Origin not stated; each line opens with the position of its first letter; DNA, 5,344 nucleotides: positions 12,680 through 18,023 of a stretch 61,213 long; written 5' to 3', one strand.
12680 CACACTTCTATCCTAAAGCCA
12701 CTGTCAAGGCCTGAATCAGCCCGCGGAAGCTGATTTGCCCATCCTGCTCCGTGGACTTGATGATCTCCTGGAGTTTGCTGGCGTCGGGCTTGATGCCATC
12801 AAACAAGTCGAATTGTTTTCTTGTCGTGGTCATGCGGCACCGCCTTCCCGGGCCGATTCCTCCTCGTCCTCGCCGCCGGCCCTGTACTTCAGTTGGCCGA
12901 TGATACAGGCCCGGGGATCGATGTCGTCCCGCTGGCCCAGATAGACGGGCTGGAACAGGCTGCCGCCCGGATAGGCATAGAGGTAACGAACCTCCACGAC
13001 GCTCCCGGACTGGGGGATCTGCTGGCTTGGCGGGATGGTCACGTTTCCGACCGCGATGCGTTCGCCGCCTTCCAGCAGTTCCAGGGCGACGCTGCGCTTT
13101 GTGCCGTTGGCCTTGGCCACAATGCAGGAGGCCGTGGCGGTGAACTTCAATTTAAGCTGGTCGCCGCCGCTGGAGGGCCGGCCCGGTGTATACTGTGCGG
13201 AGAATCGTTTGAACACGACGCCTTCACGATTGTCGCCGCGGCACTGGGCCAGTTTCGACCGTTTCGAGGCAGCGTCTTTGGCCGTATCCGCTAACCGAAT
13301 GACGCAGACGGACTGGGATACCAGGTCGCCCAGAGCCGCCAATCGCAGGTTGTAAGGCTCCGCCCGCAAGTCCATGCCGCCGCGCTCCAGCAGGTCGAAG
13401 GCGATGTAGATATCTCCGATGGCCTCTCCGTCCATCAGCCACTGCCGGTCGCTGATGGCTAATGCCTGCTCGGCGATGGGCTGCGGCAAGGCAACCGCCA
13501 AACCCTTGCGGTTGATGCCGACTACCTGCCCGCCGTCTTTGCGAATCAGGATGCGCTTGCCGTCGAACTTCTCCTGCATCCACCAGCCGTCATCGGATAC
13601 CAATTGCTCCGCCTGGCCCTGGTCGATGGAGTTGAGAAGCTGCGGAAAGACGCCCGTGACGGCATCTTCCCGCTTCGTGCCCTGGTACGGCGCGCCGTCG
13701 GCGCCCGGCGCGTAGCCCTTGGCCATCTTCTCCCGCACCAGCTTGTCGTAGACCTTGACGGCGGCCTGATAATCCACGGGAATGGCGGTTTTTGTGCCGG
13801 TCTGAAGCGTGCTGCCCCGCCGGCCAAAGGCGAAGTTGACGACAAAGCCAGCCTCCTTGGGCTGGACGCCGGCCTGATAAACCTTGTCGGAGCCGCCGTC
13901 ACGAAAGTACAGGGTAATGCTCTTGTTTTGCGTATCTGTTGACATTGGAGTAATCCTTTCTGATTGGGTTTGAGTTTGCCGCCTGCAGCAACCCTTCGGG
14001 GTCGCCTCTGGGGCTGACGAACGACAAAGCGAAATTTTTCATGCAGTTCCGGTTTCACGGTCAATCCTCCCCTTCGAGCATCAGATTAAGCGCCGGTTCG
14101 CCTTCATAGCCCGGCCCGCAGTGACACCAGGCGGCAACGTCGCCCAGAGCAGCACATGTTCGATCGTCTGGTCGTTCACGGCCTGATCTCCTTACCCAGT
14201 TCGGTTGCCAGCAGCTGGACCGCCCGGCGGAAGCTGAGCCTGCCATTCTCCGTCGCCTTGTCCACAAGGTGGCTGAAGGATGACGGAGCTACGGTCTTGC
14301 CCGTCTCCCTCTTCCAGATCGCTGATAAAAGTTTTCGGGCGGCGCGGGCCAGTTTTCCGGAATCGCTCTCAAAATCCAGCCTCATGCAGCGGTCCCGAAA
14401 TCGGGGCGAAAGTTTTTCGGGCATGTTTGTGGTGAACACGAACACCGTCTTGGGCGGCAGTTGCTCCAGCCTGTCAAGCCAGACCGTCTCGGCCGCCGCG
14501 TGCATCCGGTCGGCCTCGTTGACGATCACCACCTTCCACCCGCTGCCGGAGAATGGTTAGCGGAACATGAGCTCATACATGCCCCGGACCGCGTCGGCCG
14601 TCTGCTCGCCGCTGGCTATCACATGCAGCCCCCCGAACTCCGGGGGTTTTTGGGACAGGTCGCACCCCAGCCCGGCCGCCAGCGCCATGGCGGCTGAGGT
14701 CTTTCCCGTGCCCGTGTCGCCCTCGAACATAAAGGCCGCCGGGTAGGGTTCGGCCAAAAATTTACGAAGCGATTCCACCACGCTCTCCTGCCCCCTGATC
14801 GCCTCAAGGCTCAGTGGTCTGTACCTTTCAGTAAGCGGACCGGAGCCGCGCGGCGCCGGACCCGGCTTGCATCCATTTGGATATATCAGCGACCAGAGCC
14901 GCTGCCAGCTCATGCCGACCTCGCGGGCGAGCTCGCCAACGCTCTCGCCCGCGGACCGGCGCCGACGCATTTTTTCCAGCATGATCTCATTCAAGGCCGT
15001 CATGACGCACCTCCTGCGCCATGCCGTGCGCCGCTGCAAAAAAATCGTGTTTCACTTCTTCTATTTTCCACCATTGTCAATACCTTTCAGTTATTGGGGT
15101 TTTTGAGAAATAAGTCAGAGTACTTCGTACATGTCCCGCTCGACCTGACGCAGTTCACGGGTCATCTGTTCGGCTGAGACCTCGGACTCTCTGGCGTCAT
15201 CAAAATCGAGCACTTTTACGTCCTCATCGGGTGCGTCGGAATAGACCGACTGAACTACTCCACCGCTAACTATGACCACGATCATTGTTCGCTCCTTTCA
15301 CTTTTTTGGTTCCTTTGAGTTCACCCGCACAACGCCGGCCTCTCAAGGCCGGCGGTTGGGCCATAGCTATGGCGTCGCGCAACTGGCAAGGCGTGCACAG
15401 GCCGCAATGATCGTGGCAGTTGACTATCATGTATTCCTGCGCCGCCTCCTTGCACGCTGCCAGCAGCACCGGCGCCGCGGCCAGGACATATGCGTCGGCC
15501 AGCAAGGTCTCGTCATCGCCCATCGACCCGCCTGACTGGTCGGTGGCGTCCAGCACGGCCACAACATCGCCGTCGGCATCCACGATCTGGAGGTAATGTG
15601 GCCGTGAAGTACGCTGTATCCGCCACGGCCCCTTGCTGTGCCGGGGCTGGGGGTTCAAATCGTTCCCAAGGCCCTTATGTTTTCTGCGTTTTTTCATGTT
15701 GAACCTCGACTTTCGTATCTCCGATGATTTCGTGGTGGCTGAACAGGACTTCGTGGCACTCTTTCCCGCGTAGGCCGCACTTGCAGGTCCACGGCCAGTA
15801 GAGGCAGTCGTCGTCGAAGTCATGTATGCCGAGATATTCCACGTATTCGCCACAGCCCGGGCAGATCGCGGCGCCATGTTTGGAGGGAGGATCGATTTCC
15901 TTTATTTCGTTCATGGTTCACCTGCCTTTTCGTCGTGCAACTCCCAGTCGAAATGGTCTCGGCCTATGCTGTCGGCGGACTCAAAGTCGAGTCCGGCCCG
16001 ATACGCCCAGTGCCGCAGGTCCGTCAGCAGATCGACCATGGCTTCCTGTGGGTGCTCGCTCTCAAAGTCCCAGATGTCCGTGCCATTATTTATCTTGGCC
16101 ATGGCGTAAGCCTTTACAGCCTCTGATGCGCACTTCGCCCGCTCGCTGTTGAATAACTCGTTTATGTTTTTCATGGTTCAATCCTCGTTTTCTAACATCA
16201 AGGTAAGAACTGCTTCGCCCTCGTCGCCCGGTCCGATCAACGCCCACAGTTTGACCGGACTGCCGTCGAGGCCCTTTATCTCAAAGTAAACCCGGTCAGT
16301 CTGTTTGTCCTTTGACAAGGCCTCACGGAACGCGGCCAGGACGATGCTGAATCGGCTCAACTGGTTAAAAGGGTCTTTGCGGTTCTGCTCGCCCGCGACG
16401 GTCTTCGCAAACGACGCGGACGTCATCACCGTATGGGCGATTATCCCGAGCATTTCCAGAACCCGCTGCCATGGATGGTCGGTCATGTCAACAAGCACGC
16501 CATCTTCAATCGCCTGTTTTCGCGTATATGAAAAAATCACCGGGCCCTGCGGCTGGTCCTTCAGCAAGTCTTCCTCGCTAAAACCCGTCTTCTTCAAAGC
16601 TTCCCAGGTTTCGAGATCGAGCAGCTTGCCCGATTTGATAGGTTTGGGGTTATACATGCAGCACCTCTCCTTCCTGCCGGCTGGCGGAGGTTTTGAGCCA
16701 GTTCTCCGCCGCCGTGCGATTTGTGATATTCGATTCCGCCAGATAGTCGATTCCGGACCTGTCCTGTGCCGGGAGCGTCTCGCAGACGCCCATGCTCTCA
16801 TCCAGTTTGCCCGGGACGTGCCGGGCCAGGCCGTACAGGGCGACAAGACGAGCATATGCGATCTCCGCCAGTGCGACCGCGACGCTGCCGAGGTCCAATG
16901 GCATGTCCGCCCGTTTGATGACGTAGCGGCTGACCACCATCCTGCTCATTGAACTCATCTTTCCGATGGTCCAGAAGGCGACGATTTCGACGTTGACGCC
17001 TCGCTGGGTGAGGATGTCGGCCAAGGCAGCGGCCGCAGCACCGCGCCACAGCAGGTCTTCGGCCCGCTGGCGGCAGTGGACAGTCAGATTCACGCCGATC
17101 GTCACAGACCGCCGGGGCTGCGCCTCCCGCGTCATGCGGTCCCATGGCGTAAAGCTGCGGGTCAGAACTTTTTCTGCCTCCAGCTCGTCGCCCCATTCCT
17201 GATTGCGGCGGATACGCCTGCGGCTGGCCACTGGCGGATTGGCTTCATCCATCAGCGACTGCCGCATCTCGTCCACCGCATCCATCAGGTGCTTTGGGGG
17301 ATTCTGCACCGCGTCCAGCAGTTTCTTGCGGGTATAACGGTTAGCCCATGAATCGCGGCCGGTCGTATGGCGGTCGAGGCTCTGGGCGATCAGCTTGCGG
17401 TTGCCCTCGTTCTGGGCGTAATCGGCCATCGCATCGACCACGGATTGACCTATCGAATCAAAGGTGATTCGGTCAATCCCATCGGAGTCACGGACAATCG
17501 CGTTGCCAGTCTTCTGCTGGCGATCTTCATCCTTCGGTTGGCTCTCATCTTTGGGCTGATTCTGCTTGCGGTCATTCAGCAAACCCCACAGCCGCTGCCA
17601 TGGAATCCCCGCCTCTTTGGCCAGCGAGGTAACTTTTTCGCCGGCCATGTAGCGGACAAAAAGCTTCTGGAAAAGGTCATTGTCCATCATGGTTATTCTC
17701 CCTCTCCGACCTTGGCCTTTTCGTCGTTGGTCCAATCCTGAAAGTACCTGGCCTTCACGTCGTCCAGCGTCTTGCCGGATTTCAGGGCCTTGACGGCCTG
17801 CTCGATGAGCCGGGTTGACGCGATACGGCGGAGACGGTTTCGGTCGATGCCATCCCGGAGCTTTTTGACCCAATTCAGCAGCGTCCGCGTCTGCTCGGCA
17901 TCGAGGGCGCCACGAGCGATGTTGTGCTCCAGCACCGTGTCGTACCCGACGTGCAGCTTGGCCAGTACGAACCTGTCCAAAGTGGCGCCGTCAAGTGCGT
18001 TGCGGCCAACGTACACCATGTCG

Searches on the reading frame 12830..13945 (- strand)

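Call 35: search_protein_families(library=phrogs, proteins=[window:12830-13945:-], max_evalue=0.001)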
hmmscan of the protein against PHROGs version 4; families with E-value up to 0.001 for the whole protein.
window:12830-13945:- (371 aa): 1 family
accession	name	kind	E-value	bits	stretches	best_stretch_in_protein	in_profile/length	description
phrog_114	-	DNA, RNA and nucleotide metabolism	6e-14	52.5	1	180-343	329-502/634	ATP-dependent DNA ligase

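Call 87: search_protein_families(library=pfam, proteins=[window:12830-13945:-], max_evalue=0.01)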
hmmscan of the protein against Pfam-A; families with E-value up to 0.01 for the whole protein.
window:12830-13945:- (371 aa): 3 families
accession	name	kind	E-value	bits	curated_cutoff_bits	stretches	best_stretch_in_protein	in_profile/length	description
PF01068.26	DNA_ligase_A_M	-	4.5e-12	46.5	26.2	2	180-267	117-204/204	ATP dependent DNA ligase domain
PF05406.20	WGR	-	7.2e-06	26.5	22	1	10-81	3-75/79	WGR domain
PF09414.15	RNA_ligase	-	0.0011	19.6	27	1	121-248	3-158/171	RNA ligase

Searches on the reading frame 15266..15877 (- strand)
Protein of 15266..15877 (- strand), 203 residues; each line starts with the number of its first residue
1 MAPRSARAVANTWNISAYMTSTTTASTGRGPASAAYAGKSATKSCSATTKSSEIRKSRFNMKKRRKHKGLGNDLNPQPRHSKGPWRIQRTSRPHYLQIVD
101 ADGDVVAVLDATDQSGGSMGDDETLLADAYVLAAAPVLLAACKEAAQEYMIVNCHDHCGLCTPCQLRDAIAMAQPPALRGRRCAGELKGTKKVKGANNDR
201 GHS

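Call 35: search_protein_families(library=phrogs, proteins=[window:15266-15877:-], max_evalue=0.001)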
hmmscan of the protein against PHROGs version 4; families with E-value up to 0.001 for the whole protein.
window:15266-15877:- (203 aa): 1 family
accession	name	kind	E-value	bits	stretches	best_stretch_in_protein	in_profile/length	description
phrog_1273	-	unknown function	4.5e-06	28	1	79-149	7-72/103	-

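Call 87: search_protein_families(library=pfam, proteins=[window:15266-15877:-], max_evalue=0.01)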
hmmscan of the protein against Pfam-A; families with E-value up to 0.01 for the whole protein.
window:15266-15877:- (203 aa): 0 families

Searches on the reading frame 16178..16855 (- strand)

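Call 7: search_protein_families(library=pfam, proteins=[window:16178-16855:-], max_evalue=0.01)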
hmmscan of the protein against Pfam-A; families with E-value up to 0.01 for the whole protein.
window:16178-16855:- (225 aa): 1 family
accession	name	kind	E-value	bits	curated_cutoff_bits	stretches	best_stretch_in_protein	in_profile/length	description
PF20213.3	DUF6573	-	3.5e-13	50.2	27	1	105-225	9-138/138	Family of unknown function (DUF6573)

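Call 35: search_protein_families(library=phrogs, proteins=[window:16178-16855:-], max_evalue=0.001)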
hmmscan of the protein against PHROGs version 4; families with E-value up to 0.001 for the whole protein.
window:16178-16855:- (225 aa): 0 families

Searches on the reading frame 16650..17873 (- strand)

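Call 7: search_protein_families(library=pfam, proteins=[window:16650-17873:-], max_evalue=0.01)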
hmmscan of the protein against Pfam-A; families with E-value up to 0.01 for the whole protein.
window:16650-17873:- (407 aa): 1 family
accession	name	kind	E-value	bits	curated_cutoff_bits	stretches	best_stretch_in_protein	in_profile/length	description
PF23822.1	DUF7192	-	2.6e-13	50.4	27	1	175-363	44-233/281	Domain of unknown function (DUF7192)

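Call 35: search_protein_families(library=phrogs, proteins=[window:16650-17873:-], max_evalue=0.001)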
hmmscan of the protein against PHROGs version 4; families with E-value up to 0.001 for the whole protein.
window:16650-17873:- (407 aa): 2 families
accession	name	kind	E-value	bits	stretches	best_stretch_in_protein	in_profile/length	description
phrog_1909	-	unknown function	1.5e-08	35.2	1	247-363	121-236/287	-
phrog_35469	-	unknown function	1.2e-05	25.6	1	214-302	91-182/297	-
